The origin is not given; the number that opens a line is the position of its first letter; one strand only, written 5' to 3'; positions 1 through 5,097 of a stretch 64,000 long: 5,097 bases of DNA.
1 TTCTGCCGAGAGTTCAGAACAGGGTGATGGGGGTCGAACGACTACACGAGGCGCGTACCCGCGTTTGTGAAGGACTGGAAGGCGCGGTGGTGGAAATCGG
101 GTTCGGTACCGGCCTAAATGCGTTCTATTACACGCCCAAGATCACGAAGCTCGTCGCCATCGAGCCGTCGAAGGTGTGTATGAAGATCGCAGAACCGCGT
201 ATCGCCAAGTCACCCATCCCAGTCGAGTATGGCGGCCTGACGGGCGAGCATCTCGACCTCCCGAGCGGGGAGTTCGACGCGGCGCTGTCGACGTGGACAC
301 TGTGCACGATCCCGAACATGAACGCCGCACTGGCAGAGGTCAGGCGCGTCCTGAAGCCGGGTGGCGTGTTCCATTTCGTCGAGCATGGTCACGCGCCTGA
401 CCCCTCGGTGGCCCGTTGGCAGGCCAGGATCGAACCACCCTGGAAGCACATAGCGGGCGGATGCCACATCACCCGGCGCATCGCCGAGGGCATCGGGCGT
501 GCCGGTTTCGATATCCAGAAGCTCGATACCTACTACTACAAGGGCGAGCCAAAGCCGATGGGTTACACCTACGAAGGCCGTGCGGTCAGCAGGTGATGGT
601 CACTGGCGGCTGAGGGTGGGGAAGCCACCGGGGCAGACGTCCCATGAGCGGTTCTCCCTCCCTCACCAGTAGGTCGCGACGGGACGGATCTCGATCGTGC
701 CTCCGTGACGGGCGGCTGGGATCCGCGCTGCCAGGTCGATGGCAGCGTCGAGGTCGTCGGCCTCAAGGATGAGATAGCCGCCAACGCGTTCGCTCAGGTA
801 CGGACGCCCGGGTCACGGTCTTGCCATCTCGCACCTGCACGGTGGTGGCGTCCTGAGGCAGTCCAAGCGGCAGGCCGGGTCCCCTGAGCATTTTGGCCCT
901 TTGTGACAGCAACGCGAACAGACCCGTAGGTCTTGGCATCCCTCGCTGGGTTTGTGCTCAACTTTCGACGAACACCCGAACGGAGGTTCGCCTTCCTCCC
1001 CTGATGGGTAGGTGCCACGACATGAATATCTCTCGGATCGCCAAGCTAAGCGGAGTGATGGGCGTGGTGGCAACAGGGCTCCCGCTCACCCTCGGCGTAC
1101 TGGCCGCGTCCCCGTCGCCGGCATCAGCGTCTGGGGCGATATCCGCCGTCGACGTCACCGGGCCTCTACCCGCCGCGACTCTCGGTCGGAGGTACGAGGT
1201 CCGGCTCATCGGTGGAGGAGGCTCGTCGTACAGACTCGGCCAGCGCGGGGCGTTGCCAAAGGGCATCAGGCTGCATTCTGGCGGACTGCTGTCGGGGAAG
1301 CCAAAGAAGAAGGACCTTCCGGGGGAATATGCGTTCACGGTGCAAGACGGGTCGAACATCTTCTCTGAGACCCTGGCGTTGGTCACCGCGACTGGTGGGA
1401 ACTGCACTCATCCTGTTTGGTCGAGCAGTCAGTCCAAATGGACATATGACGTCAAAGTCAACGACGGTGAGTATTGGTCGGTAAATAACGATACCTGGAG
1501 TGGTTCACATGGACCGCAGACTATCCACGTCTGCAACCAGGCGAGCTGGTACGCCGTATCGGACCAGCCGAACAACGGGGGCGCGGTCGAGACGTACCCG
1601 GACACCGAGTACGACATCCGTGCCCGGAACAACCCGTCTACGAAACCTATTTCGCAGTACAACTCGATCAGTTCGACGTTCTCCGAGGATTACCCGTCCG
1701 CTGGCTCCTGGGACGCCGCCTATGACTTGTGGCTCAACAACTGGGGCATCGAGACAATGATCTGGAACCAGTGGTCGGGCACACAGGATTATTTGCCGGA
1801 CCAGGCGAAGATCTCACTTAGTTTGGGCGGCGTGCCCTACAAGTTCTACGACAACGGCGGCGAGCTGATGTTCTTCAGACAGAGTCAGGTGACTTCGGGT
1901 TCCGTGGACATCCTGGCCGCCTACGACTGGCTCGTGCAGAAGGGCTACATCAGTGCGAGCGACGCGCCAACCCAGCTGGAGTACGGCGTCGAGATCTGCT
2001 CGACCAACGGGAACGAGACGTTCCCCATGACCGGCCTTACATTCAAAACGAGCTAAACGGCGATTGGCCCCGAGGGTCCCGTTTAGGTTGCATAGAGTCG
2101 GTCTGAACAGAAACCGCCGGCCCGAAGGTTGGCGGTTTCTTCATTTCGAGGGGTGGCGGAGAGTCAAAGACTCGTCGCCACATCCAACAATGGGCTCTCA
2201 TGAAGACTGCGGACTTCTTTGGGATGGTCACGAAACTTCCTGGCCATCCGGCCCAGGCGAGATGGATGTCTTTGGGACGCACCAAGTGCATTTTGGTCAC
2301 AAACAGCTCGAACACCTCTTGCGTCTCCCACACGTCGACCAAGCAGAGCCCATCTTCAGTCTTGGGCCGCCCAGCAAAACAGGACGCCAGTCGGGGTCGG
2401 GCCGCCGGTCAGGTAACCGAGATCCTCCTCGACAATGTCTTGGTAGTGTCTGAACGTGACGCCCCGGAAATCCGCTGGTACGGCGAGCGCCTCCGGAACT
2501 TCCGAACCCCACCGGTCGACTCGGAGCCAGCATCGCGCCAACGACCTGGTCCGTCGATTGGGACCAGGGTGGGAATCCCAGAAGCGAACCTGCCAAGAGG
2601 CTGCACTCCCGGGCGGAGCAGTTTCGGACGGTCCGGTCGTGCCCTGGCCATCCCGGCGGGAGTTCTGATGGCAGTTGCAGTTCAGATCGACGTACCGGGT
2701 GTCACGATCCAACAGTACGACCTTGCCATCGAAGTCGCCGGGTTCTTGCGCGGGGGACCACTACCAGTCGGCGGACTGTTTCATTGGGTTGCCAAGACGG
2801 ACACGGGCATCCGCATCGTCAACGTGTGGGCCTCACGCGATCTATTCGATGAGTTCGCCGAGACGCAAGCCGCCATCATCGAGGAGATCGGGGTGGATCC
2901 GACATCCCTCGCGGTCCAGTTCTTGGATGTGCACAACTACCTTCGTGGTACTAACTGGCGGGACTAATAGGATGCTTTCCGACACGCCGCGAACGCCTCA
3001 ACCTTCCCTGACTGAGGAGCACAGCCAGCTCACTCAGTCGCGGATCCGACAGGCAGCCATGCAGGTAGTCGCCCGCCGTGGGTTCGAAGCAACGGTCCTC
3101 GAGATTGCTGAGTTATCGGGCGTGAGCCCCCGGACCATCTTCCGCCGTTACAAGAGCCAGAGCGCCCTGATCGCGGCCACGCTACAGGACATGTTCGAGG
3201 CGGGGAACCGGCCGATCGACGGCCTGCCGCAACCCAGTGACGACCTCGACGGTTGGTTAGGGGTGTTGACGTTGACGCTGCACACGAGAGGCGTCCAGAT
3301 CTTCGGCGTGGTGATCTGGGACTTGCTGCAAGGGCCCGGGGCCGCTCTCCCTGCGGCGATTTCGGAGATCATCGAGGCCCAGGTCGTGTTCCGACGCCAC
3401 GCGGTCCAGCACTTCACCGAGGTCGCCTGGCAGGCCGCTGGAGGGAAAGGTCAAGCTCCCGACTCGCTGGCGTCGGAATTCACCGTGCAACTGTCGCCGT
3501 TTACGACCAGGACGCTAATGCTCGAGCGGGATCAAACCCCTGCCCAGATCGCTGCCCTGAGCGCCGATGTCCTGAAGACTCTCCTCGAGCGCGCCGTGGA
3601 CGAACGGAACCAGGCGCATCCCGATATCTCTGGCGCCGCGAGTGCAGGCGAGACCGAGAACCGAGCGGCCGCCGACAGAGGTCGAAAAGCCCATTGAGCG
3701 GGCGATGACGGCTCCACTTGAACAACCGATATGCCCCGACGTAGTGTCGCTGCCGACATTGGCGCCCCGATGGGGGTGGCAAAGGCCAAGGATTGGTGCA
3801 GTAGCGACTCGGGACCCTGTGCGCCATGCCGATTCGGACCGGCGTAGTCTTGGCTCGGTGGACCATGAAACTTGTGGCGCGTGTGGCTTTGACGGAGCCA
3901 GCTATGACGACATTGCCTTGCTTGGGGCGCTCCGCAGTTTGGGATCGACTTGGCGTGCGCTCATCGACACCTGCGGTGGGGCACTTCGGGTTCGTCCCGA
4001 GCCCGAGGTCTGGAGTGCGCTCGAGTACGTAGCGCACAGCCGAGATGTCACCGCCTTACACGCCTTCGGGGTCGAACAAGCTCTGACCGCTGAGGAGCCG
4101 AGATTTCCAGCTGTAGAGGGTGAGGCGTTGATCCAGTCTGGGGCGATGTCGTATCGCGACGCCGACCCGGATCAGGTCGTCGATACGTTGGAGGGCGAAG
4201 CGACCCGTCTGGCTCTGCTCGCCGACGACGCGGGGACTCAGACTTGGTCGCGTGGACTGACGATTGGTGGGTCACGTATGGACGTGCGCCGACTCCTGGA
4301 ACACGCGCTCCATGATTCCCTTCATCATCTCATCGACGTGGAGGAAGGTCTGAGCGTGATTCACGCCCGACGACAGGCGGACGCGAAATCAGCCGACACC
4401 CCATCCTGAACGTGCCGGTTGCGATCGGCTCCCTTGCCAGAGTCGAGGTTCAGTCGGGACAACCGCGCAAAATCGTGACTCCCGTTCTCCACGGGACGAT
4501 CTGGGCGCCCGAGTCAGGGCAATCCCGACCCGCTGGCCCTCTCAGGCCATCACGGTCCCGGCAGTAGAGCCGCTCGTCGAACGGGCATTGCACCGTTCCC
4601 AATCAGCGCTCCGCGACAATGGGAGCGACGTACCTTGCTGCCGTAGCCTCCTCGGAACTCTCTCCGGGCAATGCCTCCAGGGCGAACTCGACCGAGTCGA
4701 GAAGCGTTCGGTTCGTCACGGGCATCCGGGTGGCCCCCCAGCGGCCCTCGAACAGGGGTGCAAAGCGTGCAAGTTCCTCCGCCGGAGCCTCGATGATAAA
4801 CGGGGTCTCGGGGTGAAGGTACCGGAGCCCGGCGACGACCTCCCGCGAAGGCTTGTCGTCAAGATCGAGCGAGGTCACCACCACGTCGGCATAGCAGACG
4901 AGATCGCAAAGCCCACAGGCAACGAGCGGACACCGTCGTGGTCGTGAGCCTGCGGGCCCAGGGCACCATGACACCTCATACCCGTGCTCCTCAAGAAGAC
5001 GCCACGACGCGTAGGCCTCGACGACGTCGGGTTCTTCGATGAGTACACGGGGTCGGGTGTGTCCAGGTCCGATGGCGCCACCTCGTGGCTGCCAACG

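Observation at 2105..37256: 35-kb AT-richer island bracketed by ~120-bp imperfect direct repeats, with the right repeat 10 bp from the ssrA 3' end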

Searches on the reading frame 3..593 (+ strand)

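Call 13: search_protein_families(library=pfam, proteins=[window:3-593:+], max_evalue=0.01)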
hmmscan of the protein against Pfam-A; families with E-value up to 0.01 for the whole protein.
window:3-593:+ (197 aa): 6 families
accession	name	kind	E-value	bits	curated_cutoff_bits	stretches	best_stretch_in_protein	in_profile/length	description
PF08241.18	Methyltransf_11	-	1.9e-17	64.1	21.2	1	30-124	1-94/95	Methyltransferase domain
PF13649.12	Methyltransf_25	-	2.9e-14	54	27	1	29-121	1-97/97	Methyltransferase domain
PF13489.12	Methyltransf_23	-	1.2e-09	38.5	27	1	25-142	22-131/164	Methyltransferase domain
PF08242.18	Methyltransf_12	-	2e-09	38.5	30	1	30-123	1-98/98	Methyltransferase domain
PF01209.24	Ubie_methyltran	-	3.4e-07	30.3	20.1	1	28-131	50-157/233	ubiE/COQ5 methyltransferase family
PF13847.12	Methyltransf_31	-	4e-05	23.8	27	1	84-129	66-113/145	Methyltransferase domain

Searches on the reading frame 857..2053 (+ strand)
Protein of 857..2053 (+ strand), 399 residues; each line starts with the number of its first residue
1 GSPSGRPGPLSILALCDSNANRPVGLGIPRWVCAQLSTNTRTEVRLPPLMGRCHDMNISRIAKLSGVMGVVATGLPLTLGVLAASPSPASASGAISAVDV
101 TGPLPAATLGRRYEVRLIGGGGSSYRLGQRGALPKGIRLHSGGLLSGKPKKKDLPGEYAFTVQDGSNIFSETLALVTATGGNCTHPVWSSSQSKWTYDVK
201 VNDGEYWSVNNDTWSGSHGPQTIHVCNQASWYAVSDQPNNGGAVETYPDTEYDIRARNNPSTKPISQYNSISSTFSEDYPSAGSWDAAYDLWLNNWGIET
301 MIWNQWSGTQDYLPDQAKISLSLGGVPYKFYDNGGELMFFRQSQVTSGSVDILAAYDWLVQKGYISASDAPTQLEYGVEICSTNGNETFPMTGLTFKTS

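Call 13: search_protein_families(library=pfam, proteins=[window:857-2053:+], max_evalue=0.01)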
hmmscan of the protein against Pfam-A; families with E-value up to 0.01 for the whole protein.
window:857-2053:+ (399 aa): 1 family
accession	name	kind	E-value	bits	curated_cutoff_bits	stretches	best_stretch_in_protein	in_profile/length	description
PF11765.13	Hyphal_reg_CWP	-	0.006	15.9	28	0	194-245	24-74/328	Hyphally regulated cell wall protein N-terminal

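Call 15: search_protein_families(library=ncbifam, proteins=[window:857-2053:+], max_evalue=0.01)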
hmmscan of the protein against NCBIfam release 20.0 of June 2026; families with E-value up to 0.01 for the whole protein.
window:857-2053:+ (399 aa): 1 family
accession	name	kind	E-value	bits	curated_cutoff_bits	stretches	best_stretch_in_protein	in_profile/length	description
NF004860.0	PRK06215.1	subfamily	1.9e-31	109.4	319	1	171-395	21-234/238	hypothetical protein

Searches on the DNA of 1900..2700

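Call 77: search_rna_families(source=window, start=1900, end=2700, threshold=evalue, max_evalue=10)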
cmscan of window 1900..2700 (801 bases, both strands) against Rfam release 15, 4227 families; matches with E-value up to 10: 5.
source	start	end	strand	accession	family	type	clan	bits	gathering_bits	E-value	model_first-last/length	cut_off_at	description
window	2395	2406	+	RF03057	nhaA-I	Cis-reg; riboswitch;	-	13.8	37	4.7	40-51/55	no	nhaA-I RNA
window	2109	2186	-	RF00106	RNAI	Gene; antisense;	-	13.8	47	9.3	1-102/102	no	RNAI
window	2114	2162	+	RF01544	TB11Cs5H3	Gene; snRNA; snoRNA; HACA-box;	-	13.7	50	8.7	1-65/65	no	Trypanosomatid snoRNA TB11Cs5H3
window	2571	2595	+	RF01792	eiav_FSE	Cis-reg; frameshift_element;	-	11.7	40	7.3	1-35/35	no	ribosomal frameshift site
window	2066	2092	-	RF01716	PhotoRC-I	Cis-reg;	-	10.9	45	7.4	1-44/44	no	PhotoRC-I RNA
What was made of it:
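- On tyrosine-integrase tRNA/tmRNA genomic island: No tmRNA or tRNA fragment lies near copy A (call 77).
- Checked: No tmRNA or tRNA fragment lies next to copy A at E<=10 (call 77).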

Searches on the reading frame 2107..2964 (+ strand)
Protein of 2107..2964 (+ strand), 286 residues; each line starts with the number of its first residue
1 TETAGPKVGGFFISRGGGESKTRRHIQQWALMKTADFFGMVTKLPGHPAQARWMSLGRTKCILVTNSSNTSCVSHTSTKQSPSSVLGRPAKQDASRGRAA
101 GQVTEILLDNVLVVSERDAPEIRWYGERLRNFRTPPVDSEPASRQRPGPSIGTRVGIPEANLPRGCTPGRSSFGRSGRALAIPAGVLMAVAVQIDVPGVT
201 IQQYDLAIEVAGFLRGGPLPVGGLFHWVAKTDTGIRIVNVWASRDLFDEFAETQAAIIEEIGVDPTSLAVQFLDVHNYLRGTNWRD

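Call 13: search_protein_families(library=pfam, proteins=[window:2107-2964:+], max_evalue=0.01)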
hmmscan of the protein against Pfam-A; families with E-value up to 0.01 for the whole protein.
window:2107-2964:+ (286 aa): 0 families

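Call 15: search_protein_families(library=ncbifam, proteins=[window:2107-2964:+], max_evalue=0.01)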
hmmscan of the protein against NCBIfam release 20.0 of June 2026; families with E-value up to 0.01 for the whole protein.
window:2107-2964:+ (286 aa): 0 families

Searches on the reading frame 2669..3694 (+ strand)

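Call 13: search_protein_families(library=pfam, proteins=[window:2669-3694:+], max_evalue=0.01)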
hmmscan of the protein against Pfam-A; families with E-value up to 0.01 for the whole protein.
window:2669-3694:+ (342 aa): 2 families
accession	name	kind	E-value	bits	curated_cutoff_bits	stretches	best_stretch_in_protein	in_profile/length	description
PF00440.29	TetR_N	-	8e-09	35.6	24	1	126-170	1-46/47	Bacterial regulatory proteins, tetR family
PF13384.12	HTH_23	-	0.0026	18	24.6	1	124-162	4-39/50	Homeodomain-like domain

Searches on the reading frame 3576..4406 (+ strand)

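Call 13: search_protein_families(library=pfam, proteins=[window:3576-4406:+], max_evalue=0.01)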
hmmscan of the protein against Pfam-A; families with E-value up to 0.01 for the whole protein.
window:3576-4406:+ (277 aa): 1 family
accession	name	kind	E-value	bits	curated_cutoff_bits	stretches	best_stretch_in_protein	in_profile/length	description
PF12867.12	DinB_2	-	6.4e-07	30.3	24.8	1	127-252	10-125/128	DinB superfamily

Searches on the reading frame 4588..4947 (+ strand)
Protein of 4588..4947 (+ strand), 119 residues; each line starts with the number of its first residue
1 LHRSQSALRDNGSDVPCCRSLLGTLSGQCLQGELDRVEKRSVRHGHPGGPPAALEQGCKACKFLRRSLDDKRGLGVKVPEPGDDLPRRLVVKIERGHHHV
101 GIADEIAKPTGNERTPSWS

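Call 119: search_protein_families(library=pfam, proteins=[window:4588-4947:+], max_evalue=0.01)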
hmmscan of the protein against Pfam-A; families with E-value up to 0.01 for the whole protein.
window:4588-4947:+ (119 aa): 0 families
